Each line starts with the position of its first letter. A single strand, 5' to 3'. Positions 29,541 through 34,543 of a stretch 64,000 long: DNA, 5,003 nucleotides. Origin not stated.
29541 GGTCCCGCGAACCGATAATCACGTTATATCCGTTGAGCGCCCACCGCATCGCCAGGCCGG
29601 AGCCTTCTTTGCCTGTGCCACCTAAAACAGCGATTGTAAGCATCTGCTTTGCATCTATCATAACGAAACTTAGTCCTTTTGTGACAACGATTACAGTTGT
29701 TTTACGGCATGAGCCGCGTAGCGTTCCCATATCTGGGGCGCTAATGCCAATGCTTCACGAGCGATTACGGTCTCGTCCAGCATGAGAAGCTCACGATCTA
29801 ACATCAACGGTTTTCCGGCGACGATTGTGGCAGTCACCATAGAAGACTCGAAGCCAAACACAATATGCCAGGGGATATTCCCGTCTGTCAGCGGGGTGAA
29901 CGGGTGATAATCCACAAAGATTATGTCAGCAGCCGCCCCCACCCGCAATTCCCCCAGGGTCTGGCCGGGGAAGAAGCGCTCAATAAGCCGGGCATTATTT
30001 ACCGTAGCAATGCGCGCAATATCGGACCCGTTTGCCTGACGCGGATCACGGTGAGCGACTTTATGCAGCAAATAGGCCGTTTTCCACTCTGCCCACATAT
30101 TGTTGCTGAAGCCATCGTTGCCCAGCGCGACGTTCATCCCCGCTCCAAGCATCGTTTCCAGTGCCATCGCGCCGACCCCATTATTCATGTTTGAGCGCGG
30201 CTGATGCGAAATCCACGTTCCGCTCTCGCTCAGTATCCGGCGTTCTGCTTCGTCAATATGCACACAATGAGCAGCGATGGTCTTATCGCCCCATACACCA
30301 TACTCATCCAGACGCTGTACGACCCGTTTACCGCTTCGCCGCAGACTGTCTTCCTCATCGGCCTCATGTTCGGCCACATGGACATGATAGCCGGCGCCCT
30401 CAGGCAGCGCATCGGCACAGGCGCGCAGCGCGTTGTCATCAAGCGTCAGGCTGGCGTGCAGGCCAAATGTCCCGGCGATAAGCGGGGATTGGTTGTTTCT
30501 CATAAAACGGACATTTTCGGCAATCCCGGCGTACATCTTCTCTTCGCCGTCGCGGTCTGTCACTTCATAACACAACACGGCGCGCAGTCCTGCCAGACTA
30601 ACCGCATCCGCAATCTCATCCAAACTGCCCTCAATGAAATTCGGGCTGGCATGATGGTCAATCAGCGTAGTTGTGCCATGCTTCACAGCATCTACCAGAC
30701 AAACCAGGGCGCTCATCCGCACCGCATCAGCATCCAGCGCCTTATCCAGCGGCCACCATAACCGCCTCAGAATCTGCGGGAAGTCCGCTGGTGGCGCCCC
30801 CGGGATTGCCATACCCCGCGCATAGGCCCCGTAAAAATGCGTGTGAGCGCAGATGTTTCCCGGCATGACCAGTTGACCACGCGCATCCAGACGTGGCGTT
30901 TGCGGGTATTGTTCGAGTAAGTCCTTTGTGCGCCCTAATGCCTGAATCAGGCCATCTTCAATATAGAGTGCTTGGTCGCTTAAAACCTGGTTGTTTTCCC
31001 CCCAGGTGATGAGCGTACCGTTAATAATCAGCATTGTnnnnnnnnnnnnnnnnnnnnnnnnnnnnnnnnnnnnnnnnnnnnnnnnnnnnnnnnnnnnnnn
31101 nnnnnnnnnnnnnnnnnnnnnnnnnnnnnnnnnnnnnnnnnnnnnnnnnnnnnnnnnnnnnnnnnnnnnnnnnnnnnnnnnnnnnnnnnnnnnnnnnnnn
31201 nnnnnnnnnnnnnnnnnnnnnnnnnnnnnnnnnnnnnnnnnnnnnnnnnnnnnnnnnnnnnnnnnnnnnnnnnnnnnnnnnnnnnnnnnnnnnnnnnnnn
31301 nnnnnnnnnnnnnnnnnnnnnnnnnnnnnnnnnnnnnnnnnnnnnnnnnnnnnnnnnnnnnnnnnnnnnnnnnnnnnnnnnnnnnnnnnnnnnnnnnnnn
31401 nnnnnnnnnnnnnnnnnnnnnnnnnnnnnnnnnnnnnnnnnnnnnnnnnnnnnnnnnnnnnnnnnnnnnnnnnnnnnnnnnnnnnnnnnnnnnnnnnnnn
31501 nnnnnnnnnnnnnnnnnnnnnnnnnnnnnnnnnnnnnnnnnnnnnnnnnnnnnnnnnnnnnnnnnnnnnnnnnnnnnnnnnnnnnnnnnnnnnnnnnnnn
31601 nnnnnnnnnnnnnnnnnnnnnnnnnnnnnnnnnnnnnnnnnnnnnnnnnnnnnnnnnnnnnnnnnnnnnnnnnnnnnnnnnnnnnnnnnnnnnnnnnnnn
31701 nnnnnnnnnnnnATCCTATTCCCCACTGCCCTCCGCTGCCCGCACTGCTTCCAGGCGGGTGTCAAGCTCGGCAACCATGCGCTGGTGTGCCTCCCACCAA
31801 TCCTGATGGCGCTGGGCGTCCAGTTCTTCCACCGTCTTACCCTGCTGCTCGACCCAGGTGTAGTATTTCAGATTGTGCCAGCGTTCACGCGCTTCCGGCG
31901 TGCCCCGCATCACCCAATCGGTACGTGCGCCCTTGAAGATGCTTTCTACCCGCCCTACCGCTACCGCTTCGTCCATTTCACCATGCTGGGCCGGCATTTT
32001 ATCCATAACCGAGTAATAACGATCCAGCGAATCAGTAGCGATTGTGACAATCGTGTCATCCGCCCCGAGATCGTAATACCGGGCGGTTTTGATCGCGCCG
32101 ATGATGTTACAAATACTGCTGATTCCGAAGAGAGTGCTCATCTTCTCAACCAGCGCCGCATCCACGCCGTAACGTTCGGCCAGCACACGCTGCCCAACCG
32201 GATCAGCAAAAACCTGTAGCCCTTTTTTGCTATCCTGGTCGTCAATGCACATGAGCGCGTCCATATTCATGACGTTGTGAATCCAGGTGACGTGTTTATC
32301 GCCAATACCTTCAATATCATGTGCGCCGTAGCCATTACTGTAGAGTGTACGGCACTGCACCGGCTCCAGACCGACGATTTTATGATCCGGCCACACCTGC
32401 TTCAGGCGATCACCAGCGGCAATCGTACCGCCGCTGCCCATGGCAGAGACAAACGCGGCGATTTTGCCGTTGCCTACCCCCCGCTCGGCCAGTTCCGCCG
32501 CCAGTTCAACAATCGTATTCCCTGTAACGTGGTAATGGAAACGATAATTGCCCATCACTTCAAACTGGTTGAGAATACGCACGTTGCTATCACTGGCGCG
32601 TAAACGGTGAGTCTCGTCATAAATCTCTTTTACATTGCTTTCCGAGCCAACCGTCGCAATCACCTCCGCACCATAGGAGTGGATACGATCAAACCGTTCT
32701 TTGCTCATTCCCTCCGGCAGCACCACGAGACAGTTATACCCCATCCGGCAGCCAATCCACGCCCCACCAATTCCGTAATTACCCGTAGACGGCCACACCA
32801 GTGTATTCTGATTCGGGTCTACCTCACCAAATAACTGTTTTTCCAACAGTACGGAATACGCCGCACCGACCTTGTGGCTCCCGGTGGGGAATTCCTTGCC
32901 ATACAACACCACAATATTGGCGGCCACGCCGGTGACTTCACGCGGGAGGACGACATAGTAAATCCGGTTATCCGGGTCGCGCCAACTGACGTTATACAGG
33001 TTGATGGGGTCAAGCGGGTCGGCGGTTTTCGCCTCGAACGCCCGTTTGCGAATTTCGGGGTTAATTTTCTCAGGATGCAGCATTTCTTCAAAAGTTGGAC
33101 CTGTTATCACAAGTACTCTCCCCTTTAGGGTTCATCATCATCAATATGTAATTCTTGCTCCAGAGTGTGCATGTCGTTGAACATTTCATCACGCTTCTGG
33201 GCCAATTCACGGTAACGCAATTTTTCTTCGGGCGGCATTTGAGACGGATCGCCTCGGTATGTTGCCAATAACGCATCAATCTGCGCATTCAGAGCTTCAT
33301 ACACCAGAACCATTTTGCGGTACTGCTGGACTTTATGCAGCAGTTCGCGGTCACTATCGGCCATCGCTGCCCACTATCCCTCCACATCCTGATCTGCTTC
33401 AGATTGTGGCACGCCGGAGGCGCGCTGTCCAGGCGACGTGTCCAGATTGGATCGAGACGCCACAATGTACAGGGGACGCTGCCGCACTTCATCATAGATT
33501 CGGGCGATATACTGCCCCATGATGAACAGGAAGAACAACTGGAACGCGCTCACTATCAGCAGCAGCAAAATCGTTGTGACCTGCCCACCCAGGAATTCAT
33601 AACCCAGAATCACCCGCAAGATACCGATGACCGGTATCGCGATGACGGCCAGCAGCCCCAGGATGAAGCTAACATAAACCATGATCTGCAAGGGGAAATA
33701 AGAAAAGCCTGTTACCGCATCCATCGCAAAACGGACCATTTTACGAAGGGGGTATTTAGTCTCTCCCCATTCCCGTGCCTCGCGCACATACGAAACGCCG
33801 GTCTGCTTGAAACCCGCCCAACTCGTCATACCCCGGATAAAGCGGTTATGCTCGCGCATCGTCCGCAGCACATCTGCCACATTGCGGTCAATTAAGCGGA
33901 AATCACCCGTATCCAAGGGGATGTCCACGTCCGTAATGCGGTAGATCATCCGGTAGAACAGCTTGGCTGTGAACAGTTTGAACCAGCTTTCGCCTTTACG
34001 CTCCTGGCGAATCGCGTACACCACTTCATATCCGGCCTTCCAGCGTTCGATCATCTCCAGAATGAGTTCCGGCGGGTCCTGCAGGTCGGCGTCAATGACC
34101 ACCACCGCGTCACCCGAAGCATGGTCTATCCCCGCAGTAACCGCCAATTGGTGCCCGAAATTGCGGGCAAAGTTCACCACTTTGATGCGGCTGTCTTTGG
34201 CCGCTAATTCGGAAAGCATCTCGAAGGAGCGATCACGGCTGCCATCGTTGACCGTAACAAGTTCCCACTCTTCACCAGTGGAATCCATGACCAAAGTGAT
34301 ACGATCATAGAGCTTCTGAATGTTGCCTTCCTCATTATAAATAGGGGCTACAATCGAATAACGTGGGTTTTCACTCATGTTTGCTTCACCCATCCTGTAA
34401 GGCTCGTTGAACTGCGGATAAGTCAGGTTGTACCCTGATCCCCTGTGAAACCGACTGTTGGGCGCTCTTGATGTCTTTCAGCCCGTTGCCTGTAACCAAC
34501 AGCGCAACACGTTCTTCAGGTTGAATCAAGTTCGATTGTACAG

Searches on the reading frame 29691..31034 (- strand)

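Call 93: search_protein_families(library=pfam, proteins=[window:29691-31034:-], max_evalue=0.00001)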
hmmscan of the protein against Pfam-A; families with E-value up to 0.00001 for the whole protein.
window:29691-31034:- (447 aa): 2 families
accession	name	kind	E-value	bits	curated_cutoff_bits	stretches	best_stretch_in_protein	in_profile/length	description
PF01979.26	Amidohydro_1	-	4.2e-42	145.1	25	1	55-409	1-344/345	Amidohydrolase family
PF07969.17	Amidohydro_3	-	4.6e-10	40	29.7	0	197-408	258-469/472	Amidohydrolase family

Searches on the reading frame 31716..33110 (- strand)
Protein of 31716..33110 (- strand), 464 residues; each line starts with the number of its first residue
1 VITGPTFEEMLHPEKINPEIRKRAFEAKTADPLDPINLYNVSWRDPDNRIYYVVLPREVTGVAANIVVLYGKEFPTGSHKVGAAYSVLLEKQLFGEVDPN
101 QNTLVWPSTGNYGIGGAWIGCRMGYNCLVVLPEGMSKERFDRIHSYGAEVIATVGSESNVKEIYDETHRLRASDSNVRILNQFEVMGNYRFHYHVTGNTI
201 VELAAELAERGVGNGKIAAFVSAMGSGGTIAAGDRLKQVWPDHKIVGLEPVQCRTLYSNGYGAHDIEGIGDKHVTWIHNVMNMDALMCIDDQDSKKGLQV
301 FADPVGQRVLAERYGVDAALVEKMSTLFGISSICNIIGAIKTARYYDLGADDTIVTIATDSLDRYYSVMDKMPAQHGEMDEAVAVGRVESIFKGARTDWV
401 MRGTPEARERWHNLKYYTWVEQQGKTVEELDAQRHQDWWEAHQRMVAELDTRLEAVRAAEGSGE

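Call 93: search_protein_families(library=pfam, proteins=[window:31716-33110:-], max_evalue=0.00001)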
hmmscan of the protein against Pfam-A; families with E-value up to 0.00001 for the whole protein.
window:31716-33110:- (464 aa): 1 family
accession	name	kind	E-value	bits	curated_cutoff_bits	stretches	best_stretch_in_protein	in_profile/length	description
PF00291.31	PALP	-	3.1e-27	96.1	35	1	75-270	33-213/295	Pyridoxal-phosphate dependent enzyme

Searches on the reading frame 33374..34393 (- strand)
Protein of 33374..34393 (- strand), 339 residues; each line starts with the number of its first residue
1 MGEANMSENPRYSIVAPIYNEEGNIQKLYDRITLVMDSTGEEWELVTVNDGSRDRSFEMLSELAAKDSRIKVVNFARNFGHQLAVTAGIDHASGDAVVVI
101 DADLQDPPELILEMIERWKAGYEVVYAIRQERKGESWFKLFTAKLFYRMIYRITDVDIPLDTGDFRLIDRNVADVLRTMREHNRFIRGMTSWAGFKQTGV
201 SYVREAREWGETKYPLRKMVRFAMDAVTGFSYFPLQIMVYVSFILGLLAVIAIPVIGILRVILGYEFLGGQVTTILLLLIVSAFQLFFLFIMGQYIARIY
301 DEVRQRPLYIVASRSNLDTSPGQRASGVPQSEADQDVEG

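Call 93: search_protein_families(library=pfam, proteins=[window:33374-34393:-], max_evalue=0.00001)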
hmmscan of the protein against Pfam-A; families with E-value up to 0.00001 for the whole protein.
window:33374-34393:- (339 aa): 2 families
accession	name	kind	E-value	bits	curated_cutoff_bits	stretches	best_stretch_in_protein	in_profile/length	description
PF00535.33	Glycos_transf_2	-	2.5e-32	112.6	23.3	1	13-174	1-165/168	Glycosyl transferase family 2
PF10111.15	Glyco_tranf_2_2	-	5.5e-06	26.5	27.3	1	13-104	1-92/276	Glycosyltransferase like family 2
